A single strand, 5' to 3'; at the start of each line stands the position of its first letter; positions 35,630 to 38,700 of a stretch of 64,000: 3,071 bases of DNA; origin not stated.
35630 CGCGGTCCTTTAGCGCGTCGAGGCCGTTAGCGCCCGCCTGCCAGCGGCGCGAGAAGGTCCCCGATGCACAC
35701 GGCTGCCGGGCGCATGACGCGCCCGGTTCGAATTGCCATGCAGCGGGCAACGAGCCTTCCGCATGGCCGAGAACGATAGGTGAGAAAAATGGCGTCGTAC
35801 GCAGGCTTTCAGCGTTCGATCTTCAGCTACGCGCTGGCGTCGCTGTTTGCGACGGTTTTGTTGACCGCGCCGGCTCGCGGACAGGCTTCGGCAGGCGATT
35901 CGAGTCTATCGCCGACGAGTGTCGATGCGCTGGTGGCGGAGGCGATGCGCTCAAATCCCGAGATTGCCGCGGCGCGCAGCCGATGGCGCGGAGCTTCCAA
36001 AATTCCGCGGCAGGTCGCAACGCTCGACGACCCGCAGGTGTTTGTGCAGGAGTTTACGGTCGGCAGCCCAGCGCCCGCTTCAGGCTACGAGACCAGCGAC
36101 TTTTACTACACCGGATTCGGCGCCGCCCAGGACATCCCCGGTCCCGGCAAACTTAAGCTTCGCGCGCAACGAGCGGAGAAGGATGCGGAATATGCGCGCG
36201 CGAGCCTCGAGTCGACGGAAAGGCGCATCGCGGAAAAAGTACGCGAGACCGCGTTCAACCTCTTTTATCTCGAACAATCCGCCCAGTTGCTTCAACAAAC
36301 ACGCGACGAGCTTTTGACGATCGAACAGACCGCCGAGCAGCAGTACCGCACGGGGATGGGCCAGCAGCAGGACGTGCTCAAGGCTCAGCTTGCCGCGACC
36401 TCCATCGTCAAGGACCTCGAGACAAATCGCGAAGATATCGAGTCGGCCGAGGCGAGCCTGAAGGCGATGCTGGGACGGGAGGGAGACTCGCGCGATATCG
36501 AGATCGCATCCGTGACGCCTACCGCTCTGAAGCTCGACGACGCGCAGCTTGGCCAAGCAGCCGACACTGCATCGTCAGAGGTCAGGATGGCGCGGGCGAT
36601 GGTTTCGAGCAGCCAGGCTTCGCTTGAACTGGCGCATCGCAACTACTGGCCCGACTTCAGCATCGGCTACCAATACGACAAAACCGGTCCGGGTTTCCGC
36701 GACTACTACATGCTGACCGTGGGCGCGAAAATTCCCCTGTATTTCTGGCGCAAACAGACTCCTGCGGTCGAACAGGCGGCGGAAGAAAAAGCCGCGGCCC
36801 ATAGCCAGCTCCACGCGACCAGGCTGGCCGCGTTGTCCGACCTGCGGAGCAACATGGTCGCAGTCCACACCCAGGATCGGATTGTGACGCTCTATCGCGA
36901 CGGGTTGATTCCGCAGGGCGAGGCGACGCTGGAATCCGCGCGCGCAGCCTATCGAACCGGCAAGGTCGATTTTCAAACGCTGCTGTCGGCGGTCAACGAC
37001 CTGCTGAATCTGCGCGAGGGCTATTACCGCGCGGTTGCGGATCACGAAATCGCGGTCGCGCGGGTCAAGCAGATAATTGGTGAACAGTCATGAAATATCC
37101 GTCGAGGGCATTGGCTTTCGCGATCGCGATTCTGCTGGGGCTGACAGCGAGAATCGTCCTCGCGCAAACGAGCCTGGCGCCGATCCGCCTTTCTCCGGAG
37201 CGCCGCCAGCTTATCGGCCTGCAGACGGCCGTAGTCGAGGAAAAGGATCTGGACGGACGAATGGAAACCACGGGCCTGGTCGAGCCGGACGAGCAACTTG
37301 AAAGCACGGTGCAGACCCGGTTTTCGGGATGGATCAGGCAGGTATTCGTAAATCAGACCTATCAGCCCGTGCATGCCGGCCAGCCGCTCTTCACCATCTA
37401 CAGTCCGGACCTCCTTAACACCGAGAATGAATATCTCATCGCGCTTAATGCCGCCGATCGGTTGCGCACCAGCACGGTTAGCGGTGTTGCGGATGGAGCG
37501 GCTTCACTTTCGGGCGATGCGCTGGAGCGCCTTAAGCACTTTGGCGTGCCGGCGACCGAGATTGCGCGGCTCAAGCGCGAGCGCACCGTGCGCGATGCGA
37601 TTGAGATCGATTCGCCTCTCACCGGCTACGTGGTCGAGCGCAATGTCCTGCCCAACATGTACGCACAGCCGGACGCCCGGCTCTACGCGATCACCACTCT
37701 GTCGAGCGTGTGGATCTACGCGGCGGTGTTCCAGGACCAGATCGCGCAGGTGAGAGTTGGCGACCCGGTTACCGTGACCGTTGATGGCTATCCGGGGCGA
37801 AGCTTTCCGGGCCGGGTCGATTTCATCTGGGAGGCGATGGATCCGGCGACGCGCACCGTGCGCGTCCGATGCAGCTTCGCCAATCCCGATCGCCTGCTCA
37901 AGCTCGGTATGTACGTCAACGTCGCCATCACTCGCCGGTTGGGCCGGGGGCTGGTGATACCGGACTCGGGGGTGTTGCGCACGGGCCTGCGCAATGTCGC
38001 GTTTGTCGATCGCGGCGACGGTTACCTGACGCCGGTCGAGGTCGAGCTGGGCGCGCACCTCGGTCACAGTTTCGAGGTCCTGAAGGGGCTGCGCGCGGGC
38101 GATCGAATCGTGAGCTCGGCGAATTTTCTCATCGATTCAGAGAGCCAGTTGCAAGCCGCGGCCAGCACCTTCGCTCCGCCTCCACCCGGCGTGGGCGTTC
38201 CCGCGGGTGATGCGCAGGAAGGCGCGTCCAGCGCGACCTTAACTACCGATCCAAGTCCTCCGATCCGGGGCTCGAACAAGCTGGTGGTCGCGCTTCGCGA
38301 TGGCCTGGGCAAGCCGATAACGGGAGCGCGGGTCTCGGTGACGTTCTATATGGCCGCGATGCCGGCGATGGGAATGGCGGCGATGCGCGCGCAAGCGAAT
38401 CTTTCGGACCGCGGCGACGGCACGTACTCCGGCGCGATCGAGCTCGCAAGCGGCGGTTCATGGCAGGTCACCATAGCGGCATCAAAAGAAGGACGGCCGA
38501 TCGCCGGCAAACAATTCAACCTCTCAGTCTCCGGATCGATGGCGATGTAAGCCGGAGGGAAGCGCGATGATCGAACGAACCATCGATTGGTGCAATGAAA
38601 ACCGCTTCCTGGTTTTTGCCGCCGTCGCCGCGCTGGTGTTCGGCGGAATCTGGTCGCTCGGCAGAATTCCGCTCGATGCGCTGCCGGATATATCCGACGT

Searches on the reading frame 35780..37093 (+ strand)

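Call 6: search_protein_families(library=pfam, proteins=[window:35780-37093:+], max_evalue=0.01)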
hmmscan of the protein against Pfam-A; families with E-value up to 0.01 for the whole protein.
window:35780-37093:+ (437 aa): 1 family
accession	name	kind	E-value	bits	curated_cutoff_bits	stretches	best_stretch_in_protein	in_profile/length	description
PF02321.23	OEP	-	3.2e-39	135.1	22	2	259-434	6-187/187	Outer membrane efflux protein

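Call 7: search_protein_families(library=ncbifam, proteins=[window:35780-37093:+], max_evalue=0.01)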
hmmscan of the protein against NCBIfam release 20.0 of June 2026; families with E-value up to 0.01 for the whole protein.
window:35780-37093:+ (437 aa): 3 families
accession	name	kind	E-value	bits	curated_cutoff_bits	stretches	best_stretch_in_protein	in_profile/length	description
TIGR01844.1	type_I_sec_TolC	subfamily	4.6e-18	65.4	225.15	1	128-435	90-399/414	TolC family outer membrane protein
TIGR01845.1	outer_NodT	subfamily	3.8e-13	49.1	210.05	1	46-421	57-445/460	efflux transporter outer membrane subunit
NF008524.1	PRK11459.1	equivalog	0.0051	15.7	650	0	114-294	150-327/478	multidrug resistance outer membrane protein MdtQ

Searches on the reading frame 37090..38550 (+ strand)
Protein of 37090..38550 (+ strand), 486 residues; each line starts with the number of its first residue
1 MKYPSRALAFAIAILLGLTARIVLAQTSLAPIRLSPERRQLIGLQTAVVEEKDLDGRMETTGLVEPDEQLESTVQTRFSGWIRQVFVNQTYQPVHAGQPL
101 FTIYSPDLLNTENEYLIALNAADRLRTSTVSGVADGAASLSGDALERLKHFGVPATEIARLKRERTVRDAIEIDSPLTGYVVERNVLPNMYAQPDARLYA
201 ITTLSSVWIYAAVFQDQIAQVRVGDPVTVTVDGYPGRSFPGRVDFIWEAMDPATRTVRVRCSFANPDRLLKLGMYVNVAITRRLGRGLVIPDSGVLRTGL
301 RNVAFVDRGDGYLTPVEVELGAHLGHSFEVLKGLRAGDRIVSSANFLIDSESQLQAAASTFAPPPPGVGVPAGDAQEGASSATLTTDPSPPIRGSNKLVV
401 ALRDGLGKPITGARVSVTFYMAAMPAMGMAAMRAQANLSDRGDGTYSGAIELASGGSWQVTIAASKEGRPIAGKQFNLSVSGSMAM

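Call 6: search_protein_families(library=pfam, proteins=[window:37090-38550:+], max_evalue=0.01)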
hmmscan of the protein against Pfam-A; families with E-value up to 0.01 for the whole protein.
window:37090-38550:+ (486 aa): 4 families
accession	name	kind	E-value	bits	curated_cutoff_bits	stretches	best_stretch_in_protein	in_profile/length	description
PF16576.10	HlyD_D23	-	8.8e-69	231.5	30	1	54-276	2-214/214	Barrel-sandwich domain of CusB or HlyD membrane-fusion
PF13437.12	HlyD_3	-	2.4e-17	64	22.2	1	173-273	2-106/106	HlyD family secretion protein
PF13115.11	YtkA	-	4.2e-14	53.4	25.9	1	381-462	8-84/85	YtkA-like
PF05751.16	FixH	-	0.00024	21.6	23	1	379-469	63-141/150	FixH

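Call 7: search_protein_families(library=ncbifam, proteins=[window:37090-38550:+], max_evalue=0.01)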
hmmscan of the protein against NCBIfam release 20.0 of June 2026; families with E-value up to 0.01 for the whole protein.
window:37090-38550:+ (486 aa): 17 families
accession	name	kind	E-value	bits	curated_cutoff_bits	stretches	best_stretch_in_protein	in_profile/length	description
TIGR00999.1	8a0102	subfamily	2e-37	128.8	319.3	1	157-348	79-270/271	CzcB/NccB family metal efflux transporter periplasmic adaptor subunit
TIGR01730.1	RND_mfp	subfamily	9.8e-34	116.8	94.9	1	169-345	133-310/322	efflux RND transporter periplasmic adaptor subunit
NF007303.0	PRK09783.1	subfamily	3.1e-33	114.8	390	1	27-357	84-401/414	copper/silver efflux system membrane fusion protein CusB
NF045680.1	DiMtlExpIhpB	equivalog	7.8e-19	67.8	450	1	172-352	139-318/326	divalent metal ion exporter adaptor subunit IhpB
NF007132.1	PRK09578.1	equivalog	1e-12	47.6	512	1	239-358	257-377/396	MexX/AxyX family multidrug efflux RND transporter periplasmic adaptor subunit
TIGR00998.1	8a0101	subfamily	4.3e-11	42.3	390.8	1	170-246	204-281/334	EmrA/EmrK family multidrug efflux transporter periplasmic adaptor subunit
NF011715.0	PRK15136.1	equivalog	1.8e-09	36.7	563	1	171-235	216-280/390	multidrug efflux MFS transporter periplasmic adaptor subunit EmrA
NF033138.2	RND-peri-MexC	equivalog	3.8e-08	32.9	625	1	228-350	242-365/375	MexC family multidrug efflux RND transporter periplasmic adaptor subunit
NF007362.0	PRK09859.1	equivalog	4.7e-08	32.5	738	1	213-348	226-363/385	multidrug transporter subunit MdtE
NF045904.1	RND-peri-MexE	equivalog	1.7e-07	30.5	714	1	219-342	230-354/390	multidrug efflux RND transporter periplasmic adaptor subunit MexE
NF008606.0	PRK11578.1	equivalog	2.5e-06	26.9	342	1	165-343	178-363/371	macrolide transporter subunit MacA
NF011604.1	PRK15030.1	equivalog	4.4e-06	25.9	765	1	241-349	258-368/397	multidrug efflux RND transporter periplasmic adaptor subunit AcrA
NF000272.2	OqxA_adapt_sub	exception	9.5e-06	24.8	835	1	226-342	247-364/391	multidrug efflux RND transporter periplasmic adaptor subunit OqxA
NF002939.0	PRK03598.1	equivalog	1.6e-05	24.3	393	1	166-251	200-285/332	secretion protein HlyD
NF033834.1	RND_adapt_MexA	exception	1.8e-05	24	750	1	238-349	240-353/373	multidrug efflux RND transporter periplasmic adaptor subunit MexA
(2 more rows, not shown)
